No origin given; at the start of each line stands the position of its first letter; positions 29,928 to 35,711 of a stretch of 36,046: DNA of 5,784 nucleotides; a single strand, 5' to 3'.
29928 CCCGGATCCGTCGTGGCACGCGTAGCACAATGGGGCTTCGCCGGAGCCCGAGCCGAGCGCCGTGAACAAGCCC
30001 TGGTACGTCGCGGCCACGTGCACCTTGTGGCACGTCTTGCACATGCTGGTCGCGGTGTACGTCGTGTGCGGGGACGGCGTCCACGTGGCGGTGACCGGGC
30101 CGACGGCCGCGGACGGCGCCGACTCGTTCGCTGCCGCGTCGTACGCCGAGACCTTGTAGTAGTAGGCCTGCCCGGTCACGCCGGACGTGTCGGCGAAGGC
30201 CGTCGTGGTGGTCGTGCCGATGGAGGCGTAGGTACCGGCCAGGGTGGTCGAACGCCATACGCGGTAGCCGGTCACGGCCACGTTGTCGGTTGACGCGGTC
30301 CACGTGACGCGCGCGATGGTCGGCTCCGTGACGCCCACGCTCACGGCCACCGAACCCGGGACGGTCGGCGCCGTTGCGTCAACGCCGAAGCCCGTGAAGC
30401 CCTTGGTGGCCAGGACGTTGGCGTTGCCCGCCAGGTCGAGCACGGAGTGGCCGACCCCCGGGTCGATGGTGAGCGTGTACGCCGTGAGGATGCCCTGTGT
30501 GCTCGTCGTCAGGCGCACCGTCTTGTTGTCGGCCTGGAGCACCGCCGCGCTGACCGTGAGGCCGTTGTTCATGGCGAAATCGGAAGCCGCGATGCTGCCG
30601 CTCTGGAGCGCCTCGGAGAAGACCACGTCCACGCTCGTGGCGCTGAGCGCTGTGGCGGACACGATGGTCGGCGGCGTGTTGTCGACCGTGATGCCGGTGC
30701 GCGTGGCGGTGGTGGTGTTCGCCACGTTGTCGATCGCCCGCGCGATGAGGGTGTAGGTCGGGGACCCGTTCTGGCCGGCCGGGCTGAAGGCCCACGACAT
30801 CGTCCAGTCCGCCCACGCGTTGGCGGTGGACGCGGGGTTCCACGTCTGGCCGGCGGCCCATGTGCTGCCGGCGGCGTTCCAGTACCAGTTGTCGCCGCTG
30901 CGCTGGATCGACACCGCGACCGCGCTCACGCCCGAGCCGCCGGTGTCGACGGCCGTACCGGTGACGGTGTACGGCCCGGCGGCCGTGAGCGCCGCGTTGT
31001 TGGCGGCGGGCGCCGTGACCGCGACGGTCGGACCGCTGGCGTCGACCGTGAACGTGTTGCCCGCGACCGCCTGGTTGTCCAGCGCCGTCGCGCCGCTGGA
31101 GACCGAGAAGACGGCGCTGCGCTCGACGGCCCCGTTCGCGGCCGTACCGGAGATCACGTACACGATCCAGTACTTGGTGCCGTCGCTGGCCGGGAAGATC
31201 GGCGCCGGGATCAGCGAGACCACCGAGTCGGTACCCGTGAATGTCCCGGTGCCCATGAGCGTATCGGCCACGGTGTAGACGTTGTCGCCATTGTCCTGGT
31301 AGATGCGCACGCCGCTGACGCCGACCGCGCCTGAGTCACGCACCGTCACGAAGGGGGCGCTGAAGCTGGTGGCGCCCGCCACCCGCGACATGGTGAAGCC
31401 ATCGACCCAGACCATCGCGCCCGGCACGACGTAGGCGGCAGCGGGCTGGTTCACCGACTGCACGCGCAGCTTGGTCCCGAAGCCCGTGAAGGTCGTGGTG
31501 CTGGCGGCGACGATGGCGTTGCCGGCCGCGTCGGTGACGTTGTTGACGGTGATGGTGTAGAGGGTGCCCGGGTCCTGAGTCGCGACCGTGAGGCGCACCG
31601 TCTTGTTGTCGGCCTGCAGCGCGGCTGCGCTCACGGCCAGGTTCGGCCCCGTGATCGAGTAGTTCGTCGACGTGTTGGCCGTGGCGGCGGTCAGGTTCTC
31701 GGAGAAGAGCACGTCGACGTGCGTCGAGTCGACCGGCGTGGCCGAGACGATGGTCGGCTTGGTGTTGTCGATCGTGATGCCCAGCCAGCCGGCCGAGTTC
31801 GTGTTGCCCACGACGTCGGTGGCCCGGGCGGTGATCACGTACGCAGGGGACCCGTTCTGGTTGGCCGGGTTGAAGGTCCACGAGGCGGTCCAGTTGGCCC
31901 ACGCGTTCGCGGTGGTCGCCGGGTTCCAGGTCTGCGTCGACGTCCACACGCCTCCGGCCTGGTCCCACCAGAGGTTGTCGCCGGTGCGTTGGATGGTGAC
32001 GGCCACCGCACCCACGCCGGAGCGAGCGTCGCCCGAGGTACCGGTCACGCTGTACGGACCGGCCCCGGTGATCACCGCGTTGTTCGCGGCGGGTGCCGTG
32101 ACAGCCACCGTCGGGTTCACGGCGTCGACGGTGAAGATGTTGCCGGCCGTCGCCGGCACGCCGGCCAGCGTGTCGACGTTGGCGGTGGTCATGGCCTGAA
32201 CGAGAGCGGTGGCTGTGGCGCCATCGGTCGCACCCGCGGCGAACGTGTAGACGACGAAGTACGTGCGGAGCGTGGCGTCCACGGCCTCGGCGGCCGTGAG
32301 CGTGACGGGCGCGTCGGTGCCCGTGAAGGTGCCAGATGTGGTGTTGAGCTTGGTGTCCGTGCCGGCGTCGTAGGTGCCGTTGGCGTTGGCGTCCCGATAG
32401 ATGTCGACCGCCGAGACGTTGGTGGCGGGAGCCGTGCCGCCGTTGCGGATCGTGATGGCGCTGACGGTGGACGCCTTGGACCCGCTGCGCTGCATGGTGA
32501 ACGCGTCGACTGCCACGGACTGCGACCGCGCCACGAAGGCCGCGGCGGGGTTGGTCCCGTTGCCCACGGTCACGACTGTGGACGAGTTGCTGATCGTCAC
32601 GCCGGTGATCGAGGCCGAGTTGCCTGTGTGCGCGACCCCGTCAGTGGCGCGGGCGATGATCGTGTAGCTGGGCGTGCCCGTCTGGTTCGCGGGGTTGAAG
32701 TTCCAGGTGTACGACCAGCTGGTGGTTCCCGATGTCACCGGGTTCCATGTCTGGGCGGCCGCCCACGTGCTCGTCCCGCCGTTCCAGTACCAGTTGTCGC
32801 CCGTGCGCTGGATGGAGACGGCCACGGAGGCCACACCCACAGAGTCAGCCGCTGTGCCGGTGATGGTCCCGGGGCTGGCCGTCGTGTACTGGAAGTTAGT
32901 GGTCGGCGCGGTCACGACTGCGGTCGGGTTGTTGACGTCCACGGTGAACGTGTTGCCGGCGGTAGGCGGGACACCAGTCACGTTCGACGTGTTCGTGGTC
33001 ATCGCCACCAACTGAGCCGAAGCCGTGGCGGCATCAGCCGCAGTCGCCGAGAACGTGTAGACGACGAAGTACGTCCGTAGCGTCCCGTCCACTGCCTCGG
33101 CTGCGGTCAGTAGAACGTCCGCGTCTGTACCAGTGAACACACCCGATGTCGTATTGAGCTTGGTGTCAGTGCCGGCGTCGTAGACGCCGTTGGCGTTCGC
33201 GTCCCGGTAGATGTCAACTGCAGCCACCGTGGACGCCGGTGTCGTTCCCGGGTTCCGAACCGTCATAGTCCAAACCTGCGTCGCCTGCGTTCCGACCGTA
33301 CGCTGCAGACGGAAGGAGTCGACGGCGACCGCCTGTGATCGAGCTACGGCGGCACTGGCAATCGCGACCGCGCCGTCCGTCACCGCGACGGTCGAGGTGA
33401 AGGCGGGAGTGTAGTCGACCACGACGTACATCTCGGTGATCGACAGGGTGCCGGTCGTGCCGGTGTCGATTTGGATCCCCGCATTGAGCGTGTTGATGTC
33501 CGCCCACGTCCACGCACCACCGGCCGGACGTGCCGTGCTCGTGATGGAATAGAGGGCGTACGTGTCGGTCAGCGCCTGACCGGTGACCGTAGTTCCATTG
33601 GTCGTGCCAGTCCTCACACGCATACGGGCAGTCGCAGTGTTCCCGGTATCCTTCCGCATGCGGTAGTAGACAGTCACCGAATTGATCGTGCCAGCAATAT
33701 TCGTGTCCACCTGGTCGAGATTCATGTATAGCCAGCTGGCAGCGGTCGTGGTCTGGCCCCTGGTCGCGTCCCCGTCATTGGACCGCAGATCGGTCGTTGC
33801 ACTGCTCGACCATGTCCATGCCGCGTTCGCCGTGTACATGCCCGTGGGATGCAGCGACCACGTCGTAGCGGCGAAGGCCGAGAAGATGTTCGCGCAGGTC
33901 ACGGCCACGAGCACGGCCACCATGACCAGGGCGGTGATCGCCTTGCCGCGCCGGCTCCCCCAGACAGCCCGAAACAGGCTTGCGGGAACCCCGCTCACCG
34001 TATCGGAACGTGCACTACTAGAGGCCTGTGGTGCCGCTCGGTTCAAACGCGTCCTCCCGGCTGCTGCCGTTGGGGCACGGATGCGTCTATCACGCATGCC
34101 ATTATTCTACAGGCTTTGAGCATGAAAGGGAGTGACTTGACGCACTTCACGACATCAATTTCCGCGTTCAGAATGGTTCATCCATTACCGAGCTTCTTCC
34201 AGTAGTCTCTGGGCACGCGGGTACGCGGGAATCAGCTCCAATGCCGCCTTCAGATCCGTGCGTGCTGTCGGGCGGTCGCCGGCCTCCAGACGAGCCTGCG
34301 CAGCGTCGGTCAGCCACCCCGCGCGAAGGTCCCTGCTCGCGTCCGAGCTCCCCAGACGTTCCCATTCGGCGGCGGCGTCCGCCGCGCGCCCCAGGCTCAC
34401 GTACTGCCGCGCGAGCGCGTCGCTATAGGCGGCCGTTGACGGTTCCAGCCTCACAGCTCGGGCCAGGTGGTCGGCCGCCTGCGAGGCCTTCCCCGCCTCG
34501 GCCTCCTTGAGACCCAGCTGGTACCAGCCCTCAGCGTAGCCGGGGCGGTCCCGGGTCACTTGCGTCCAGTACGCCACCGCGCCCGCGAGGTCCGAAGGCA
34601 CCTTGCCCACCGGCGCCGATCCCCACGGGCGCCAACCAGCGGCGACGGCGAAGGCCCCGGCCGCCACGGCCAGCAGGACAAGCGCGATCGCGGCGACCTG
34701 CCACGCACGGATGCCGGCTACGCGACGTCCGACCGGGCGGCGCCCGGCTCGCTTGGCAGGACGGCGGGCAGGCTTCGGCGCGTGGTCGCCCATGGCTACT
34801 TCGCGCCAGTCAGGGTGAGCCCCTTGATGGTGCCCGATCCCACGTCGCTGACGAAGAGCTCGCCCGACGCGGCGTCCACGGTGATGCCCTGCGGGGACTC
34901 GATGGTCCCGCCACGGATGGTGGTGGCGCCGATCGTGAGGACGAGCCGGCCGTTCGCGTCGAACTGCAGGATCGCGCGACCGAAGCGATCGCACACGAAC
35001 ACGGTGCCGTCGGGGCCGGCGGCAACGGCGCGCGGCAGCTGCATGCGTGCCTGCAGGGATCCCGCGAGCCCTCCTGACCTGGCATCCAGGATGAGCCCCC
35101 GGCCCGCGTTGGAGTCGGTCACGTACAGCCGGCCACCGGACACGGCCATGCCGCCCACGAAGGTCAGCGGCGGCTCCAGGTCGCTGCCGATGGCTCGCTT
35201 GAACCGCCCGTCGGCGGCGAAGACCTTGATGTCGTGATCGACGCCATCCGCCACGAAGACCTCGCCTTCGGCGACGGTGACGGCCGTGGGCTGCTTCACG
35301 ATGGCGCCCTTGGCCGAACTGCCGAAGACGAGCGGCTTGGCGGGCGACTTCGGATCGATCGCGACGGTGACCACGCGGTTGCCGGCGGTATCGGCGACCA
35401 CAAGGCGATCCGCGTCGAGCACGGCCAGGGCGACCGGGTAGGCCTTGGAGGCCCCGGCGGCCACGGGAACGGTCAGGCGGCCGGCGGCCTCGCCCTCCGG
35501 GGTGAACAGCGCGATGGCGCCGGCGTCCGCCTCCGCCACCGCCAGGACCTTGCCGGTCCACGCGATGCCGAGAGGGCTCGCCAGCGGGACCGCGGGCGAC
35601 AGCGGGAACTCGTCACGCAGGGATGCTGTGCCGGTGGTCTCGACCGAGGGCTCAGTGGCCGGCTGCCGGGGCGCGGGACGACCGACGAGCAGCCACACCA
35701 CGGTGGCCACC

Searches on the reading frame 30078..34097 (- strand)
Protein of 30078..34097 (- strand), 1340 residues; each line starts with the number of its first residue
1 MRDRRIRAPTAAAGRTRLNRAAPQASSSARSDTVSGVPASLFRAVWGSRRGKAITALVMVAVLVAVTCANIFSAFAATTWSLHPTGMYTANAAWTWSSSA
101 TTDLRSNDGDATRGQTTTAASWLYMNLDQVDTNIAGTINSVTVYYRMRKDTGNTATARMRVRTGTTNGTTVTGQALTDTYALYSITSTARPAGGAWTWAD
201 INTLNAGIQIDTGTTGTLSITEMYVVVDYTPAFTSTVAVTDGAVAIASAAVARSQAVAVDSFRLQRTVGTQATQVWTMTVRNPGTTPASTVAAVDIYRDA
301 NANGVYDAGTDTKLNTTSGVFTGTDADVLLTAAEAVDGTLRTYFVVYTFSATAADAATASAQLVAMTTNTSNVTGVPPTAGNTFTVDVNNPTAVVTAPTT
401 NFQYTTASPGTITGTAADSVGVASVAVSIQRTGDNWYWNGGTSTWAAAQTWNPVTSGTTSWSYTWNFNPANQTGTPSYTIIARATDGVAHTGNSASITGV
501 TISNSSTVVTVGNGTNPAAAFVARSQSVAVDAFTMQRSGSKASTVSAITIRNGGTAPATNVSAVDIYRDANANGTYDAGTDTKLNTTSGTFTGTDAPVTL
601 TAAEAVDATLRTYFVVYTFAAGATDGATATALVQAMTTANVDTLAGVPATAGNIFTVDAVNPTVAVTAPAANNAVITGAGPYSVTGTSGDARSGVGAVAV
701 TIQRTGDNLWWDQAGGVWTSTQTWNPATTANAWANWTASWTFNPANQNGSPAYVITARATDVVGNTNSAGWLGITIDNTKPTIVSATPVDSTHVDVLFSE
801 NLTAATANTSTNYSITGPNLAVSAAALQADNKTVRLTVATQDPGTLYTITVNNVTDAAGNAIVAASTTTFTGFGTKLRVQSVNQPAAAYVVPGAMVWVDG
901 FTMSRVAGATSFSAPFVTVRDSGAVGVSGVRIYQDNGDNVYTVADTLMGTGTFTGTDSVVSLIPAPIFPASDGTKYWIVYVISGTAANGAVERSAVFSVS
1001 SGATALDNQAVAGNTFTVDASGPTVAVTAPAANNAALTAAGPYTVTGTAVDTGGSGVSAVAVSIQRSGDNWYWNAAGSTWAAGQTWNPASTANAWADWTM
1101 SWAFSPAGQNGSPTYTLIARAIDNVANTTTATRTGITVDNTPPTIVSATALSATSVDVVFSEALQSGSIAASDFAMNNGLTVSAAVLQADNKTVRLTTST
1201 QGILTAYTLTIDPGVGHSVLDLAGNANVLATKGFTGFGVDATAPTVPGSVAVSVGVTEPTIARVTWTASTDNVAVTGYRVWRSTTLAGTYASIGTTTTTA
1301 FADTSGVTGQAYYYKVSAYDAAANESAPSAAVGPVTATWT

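Call 9: search_protein_families(library=pfam, proteins=[window:30078-34097:-], max_evalue=0.01)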
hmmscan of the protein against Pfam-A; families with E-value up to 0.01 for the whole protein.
window:30078-34097:- (1340 aa): 3 families
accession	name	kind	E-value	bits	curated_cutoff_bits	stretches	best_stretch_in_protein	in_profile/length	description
PF13205.12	Big_5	-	1.3e-09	39.2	23.6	2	777-871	1-104/105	Bacterial Ig-like domain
PF17957.7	Big_7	-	0.00031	21.8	24.1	2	391-479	1-69/70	Bacterial Ig domain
PF19077.6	Big_13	-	0.0023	18.9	27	1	727-778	51-102/102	Bacterial Ig-like domain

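Call 55: search_solved_structures(query=window:30078-33899:-, max_evalue=0.01)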
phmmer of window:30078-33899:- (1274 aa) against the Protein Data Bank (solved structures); distinct sequences matched with E-value up to 0.01: 2.
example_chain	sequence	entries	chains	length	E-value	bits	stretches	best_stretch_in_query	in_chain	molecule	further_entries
1k85_A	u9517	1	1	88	8.6e-07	30.8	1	1177-1267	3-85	CHITINASE A1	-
3mpc_A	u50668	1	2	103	0.00091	20.8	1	1177-1256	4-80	Fn3-like protein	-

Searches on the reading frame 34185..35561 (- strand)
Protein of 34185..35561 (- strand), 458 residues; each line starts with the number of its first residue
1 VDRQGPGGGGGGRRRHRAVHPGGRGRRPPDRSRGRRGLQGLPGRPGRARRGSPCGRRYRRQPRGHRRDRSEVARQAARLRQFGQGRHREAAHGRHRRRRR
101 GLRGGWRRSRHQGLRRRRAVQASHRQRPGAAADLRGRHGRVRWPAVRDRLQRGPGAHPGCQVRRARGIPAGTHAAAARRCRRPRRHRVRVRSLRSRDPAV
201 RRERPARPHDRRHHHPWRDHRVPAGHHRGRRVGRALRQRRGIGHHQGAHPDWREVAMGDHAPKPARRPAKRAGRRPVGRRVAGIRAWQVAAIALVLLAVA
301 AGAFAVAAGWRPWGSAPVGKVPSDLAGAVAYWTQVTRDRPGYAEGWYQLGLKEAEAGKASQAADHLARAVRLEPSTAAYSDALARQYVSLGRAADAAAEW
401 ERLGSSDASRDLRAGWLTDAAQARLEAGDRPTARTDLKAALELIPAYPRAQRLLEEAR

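Call 11: search_protein_families(library=pfam, proteins=[window:34185-35561:-], max_evalue=0.001)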
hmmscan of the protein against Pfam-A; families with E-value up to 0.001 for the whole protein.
window:34185-35561:- (458 aa): 2 families
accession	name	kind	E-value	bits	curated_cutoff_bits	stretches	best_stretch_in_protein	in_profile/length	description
PF13414.12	TPR_11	-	0.00058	19.9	26.8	0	423-452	3-32/42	TPR repeat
PF07719.23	TPR_2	-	0.00098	19.5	27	0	343-375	1-33/34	Tetratricopeptide repeat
